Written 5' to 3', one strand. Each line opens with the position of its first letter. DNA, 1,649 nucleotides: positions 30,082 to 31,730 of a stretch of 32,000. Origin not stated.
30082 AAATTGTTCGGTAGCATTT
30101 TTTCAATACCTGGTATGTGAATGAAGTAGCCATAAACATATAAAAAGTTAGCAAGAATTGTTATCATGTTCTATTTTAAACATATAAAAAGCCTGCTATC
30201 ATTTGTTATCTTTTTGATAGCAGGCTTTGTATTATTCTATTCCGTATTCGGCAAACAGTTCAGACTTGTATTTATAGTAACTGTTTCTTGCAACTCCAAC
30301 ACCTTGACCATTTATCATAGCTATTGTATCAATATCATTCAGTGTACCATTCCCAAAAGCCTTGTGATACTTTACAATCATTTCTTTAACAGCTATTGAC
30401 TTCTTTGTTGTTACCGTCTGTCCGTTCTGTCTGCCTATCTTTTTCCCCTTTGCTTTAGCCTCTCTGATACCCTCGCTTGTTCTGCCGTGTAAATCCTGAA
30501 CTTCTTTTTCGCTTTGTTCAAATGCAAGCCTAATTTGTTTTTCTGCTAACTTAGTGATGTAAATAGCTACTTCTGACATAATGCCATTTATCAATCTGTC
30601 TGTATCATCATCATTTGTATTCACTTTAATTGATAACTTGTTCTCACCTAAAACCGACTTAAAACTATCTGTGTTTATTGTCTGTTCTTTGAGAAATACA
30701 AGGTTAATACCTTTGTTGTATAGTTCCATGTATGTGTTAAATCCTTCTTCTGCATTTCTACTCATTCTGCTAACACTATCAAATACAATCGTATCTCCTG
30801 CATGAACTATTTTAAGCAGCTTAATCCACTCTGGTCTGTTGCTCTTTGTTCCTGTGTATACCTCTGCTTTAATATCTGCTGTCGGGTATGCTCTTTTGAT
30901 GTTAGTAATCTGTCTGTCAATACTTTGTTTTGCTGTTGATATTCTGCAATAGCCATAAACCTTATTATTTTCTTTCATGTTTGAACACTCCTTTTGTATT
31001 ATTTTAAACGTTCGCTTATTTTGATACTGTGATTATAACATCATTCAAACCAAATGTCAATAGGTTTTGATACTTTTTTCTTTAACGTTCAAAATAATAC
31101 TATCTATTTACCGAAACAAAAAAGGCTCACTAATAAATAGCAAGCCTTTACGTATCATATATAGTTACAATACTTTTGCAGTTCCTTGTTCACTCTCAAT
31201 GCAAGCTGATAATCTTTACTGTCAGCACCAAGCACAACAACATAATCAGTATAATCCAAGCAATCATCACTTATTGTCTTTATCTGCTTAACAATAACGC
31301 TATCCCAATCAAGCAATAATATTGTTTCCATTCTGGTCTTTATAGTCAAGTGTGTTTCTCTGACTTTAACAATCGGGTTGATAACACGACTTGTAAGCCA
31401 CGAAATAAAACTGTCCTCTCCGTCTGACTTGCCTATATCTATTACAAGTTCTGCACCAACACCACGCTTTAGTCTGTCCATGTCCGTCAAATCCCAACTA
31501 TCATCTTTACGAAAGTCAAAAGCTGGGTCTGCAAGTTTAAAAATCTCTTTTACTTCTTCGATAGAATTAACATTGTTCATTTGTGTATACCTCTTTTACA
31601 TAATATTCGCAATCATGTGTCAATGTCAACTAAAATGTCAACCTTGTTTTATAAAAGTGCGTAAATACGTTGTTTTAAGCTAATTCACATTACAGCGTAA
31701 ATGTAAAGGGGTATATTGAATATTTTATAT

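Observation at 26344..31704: Minimal AT-rich integrative element carrying both a tyrosine and a serine recombinase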

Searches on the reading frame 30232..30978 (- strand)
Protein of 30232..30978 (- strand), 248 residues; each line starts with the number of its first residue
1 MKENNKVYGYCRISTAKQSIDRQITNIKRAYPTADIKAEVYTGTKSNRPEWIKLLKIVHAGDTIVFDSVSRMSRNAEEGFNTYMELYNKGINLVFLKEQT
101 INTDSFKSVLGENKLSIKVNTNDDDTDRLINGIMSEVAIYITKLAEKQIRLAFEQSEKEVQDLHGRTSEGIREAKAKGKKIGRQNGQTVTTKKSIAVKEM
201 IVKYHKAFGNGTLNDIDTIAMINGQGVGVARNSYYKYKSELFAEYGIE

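Call 7: search_protein_families(library=pfam, proteins=[window:30232-30978:-], max_evalue=0.01)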
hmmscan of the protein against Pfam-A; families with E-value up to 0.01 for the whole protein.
window:30232-30978:- (248 aa): 1 family
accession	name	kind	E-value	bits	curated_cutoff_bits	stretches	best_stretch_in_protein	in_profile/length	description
PF00239.26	Resolvase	-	1.8e-21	77.2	23.3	1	7-105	1-107/145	Resolvase, N terminal domain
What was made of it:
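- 30232..30978 (-): Small serine recombinase (resolvase/invertase type), 248 aa, with catalytic Ser14 in the motif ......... Pfam Resolvase 1.8e-21 (call 7).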

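Call 8: search_protein_families(library=phrogs, proteins=[window:30232-30978:-], max_evalue=0.01)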
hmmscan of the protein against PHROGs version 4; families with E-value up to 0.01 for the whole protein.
window:30232-30978:- (248 aa): 2 families
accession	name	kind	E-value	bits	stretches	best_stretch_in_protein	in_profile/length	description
phrog_125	-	DNA, RNA and nucleotide metabolism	1.4e-34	120.8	1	2-238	17-200/254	DNA invertase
phrog_95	-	integration and excision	8.4e-15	55.4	1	1-110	84-200/651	integrase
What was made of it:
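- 30232..30978 (-): PHROG_125 1.4e-34 (call 8).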

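Call 9: search_protein_families(library=ncbifam, proteins=[window:30232-30978:-], max_evalue=0.01)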
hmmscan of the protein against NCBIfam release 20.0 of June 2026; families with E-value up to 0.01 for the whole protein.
window:30232-30978:- (248 aa): 3 families
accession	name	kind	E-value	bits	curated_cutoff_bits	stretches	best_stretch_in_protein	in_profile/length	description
NF009949.0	PRK13413.1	equivalog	3.4e-11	43.2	272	1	7-99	2-100/203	master DNA invertase Mpi family serine-type recombinase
NF041201.1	recomb_XisF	equivalog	7.1e-10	38.4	375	1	8-110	2-109/465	fdxN element excision recombinase XisF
NF033518.0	transpos_IS607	equivalog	2.2e-06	27.4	110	1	3-100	52-158/187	IS607 family transposase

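Call 93: search_dna_similar(query=window:30232-30978:-, collection=plasmids, mode=protein, max_evalue=1e-20, max_rows=15)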
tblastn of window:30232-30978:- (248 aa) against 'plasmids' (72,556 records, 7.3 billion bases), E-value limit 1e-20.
Records with a match: 13; places in all: 15; records where one place covers at least 80% of the query: 12.
Best place of each record, by identity: <60% 13.
By first word of the organism name: Clostridium 8; uncultured 2; Terrisporobacter 1; Fusobacteria 1; Butyrivibrio 1.
By predicted mobility (MOB-suite, as given by PLSDB): non-mobilizable 13.
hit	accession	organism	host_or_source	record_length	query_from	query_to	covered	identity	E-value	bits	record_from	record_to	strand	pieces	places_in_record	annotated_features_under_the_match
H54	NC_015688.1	Clostridium acetobutylicum DSM 1731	-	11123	5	244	97%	56.8%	9e-70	239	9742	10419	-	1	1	recombinase family protein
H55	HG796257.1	uncultured bacterium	-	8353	8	241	94%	57.3%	1e-71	244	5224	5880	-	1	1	CDS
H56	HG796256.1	uncultured bacterium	-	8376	7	241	95%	55.3%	3e-71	243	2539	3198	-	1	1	CDS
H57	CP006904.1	Clostridium botulinum 202F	Isolate microbial culture,marine ...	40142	5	244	97%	53.9%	6e-68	233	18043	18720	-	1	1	hypothetical protein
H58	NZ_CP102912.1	Clostridium botulinum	Homo sapiens,Fecal sample from botulism ...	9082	5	246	98%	51.9%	7e-65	224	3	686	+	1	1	none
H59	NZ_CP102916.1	Clostridium botulinum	Homo sapiens,Fecal sample from botulism ...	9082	5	246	98%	51.9%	7e-65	224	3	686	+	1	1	none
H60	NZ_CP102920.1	Clostridium botulinum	Pate collected as part of botulism ...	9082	5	246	98%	51.9%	7e-65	224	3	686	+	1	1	none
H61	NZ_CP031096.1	Clostridium botulinum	Homo sapiens,human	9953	5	246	98%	51.9%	7e-65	224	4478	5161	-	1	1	recombinase family protein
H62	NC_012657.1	Clostridium botulinum Ba4 str. 657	-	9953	5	246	98%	51.9%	7e-65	224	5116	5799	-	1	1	recombinase family protein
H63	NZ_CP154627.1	Terrisporobacter sp. COM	cell culture,compost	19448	7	244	96%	50.6%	3e-64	223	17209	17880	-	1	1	recombinase family protein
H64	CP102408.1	Fusobacteria bacterium ZRK30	pure culture,cold seep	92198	1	241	97%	48.5%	2e-53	192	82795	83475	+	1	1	recombinase family protein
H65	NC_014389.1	Butyrivibrio proteoclasticus B316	-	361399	1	244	98%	42.3%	3e-52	189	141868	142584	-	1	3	recombinase family protein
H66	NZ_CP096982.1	Clostridium felsineum DSM 794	whole organism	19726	8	109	41%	46.8%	1e-21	100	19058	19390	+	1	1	recombinase family protein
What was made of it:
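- Closest known: Tn3/gamma-delta-type resolvase-res systems and plasmid multimer-resolution resolvases. Same: The closest homologues are on small plasmids (call 93).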

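Call 94: search_dna_similar(query=window:30232-30978:-, collection=phages, mode=protein, max_evalue=1e-20, max_rows=10)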
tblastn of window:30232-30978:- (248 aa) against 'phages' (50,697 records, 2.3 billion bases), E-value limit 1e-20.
Records with a match: 3; places in all: 3; records where one place covers at least 80% of the query: 3.
Best place of each record, by identity: <60% 3.
By first word of the organism name: Bacteriophage 3.
By host as written in the record: - 3.
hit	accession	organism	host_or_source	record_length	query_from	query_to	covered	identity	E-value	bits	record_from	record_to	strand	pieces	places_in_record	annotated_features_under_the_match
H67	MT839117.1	Bacteriophage sp.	human fecal samples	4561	7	244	96%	53.8%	2e-71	242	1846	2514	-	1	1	record has no annotation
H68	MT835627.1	Bacteriophage sp.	human fecal samples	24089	7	244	96%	52.9%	5e-69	235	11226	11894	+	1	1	record has no annotation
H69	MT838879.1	Bacteriophage sp.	human fecal samples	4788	14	244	93%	52.4%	5e-66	226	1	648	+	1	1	record has no annotation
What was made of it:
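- Resolvase homologues occur on unannotated 4.5-4.8 kb 'Bacteriophage sp.' faecal contigs (call 94).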

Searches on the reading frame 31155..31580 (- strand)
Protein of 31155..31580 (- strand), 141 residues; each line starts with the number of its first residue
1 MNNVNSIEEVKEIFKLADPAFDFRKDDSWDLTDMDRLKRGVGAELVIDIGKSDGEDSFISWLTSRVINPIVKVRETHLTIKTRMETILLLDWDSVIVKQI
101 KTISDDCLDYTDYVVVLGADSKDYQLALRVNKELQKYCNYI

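Call 7: search_protein_families(library=pfam, proteins=[window:31155-31580:-], max_evalue=0.01)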
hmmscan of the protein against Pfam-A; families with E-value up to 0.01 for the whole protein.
window:31155-31580:- (141 aa): 0 families

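Call 8: search_protein_families(library=phrogs, proteins=[window:31155-31580:-], max_evalue=0.01)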
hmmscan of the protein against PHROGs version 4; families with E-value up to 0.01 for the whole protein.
window:31155-31580:- (141 aa): 0 families

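Call 9: search_protein_families(library=ncbifam, proteins=[window:31155-31580:-], max_evalue=0.01)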
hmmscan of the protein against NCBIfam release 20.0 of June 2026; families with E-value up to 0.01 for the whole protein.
window:31155-31580:- (141 aa): 0 families
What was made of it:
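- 31155..31580 (-): 141-aa orphan, the only candidate cargo or accessory gene. It has its own promoter-like site at 31629..31600. No family hit (calls 7-9).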

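Call 85: find_homologous_proteins(query=window:31155-31580:-, max_evalue=0.001)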
Query window:31155-31580:- (141 aa): 11 proteins with E <= 0.001 among 40 candidates.
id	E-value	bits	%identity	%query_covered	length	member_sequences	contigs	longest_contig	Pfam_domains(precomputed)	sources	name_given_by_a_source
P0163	1.6e-86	305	100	100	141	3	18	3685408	-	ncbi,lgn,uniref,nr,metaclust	ncbi:hypothetical protein [Ruminococcus albus]|uniref:Uncharacterized protein n=1 Tax=Ruminococcus a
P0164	5.8e-79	280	91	100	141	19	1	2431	-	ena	-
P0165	4.0e-78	278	93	97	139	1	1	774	-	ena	-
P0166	5.2e-61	222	77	100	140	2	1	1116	-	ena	-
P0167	8.5e-44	167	56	99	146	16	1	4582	-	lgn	-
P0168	1.9e-43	165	58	98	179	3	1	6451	-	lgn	-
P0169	2.9e-43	165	55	99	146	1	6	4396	-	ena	-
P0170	3.1e-39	152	55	96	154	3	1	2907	-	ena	-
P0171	3.4e-39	152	56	96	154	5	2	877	-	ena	-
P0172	1.8e-36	143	54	96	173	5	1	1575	-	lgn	-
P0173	6.9e-20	89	51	70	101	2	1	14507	-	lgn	-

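Call 86: find_encoding_contigs(protein=P0168, flank=10000, max_places=3)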
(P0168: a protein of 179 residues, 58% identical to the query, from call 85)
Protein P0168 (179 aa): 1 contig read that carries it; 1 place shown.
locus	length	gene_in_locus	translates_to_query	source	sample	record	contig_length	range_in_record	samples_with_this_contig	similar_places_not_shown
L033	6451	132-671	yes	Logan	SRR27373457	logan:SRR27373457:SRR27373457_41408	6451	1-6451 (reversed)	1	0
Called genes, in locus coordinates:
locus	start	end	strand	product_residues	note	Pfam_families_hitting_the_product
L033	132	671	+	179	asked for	-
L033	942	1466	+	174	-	PF13392:HNH_3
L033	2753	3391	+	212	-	-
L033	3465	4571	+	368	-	PF12323:HTH_OrfB_IS605, PF01385:OrfB_IS605, PF07282:Cas12f1-like_TNB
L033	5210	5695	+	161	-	-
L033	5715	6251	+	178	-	PF04545:Sigma70_r4 (faint)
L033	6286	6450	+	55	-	?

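Call 87: find_encoding_contigs(protein=P0173, flank=10000, max_places=3)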
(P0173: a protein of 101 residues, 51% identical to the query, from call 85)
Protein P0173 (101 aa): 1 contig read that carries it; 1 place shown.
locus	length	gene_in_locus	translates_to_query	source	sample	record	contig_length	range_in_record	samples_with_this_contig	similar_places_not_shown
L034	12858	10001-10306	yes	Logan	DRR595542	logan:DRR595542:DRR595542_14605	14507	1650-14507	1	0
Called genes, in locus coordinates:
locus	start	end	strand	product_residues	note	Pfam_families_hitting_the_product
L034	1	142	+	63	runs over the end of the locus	-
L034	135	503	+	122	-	-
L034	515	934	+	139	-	-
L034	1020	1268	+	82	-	-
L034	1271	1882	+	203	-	-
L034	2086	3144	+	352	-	PF03235:GmrSD_N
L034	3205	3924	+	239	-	-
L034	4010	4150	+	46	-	-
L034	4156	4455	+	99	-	-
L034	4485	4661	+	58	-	-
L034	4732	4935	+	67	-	-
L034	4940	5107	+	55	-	-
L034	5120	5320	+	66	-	-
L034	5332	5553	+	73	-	-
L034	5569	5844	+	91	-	-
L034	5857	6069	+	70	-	-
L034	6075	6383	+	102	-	-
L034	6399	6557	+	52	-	-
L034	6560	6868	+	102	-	-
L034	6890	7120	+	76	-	-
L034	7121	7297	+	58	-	-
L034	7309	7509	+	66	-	-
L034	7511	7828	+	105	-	-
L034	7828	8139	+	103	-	-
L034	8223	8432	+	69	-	-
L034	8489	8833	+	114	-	-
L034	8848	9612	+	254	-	PF00589:Phage_integrase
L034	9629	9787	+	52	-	-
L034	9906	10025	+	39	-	-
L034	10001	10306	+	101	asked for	-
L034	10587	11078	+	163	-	PF13392:HNH_3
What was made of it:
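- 31155..31580 (-): 11 homologous clusters, some in phage-like gene runs (calls 85-87).
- Homologues of the orphan occur in phage-like runs of small genes (L034), next to HNH genes (calls 86, 87).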

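Call 103: find_encoding_contigs(protein=P0163, flank=8000, max_places=10)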
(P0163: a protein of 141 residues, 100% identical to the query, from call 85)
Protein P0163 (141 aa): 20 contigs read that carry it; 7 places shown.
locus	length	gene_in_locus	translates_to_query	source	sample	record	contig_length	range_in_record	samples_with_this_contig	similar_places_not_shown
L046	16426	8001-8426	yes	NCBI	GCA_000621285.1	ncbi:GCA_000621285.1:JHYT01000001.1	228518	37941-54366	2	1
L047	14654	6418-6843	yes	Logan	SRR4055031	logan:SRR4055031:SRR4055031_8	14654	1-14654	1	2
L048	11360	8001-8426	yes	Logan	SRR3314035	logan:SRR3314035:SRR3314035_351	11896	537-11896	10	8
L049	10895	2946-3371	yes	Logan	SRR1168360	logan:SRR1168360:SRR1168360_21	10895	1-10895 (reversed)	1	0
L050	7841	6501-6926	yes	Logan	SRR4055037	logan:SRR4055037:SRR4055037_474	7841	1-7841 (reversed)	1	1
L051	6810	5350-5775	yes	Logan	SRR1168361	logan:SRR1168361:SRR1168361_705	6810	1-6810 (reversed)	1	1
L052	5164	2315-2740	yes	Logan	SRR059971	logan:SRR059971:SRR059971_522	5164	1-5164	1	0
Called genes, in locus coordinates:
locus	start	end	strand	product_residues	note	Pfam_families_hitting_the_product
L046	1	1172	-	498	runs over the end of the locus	PF03816:LytR_cpsA_psr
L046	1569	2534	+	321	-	PF14446:Prok-RING_1, PF24463:DUF7577 (weak), PF10947:DUF2628 (faint)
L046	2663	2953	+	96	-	PF01250:Ribosomal_S6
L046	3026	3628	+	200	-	PF00436:SSB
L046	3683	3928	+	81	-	PF01084:Ribosomal_S18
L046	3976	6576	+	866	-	PF02190:LON_substr_bdg, PF00004:AAA, PF07724:AAA_2 (weak), PF07728:AAA_5, PF13401:AAA_22 (faint), PF22667:Lon_lid, PF05362:Lon_C, PF13541:ChlI (weak)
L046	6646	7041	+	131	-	PF00383:dCMP_cyt_deam_1 (weak)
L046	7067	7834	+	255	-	PF03193:RsgA_GTPase (faint), PF00009:GTP_EFTU (faint), PF01926:MMR_HSR1, PF02421:FeoB_N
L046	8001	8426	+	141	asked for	-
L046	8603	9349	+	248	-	PF00239:Resolvase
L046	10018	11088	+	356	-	-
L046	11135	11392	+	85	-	-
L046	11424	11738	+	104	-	-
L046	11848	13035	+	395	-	PF02899:Phage_int_SAM_1 (weak), PF13495:Phage_int_SAM_4 (faint)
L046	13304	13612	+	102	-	PF01371:Trp_repressor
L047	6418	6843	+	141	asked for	-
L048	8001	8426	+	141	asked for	-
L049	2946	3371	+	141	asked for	-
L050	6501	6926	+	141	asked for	-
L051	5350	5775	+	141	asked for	-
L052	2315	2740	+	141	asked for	-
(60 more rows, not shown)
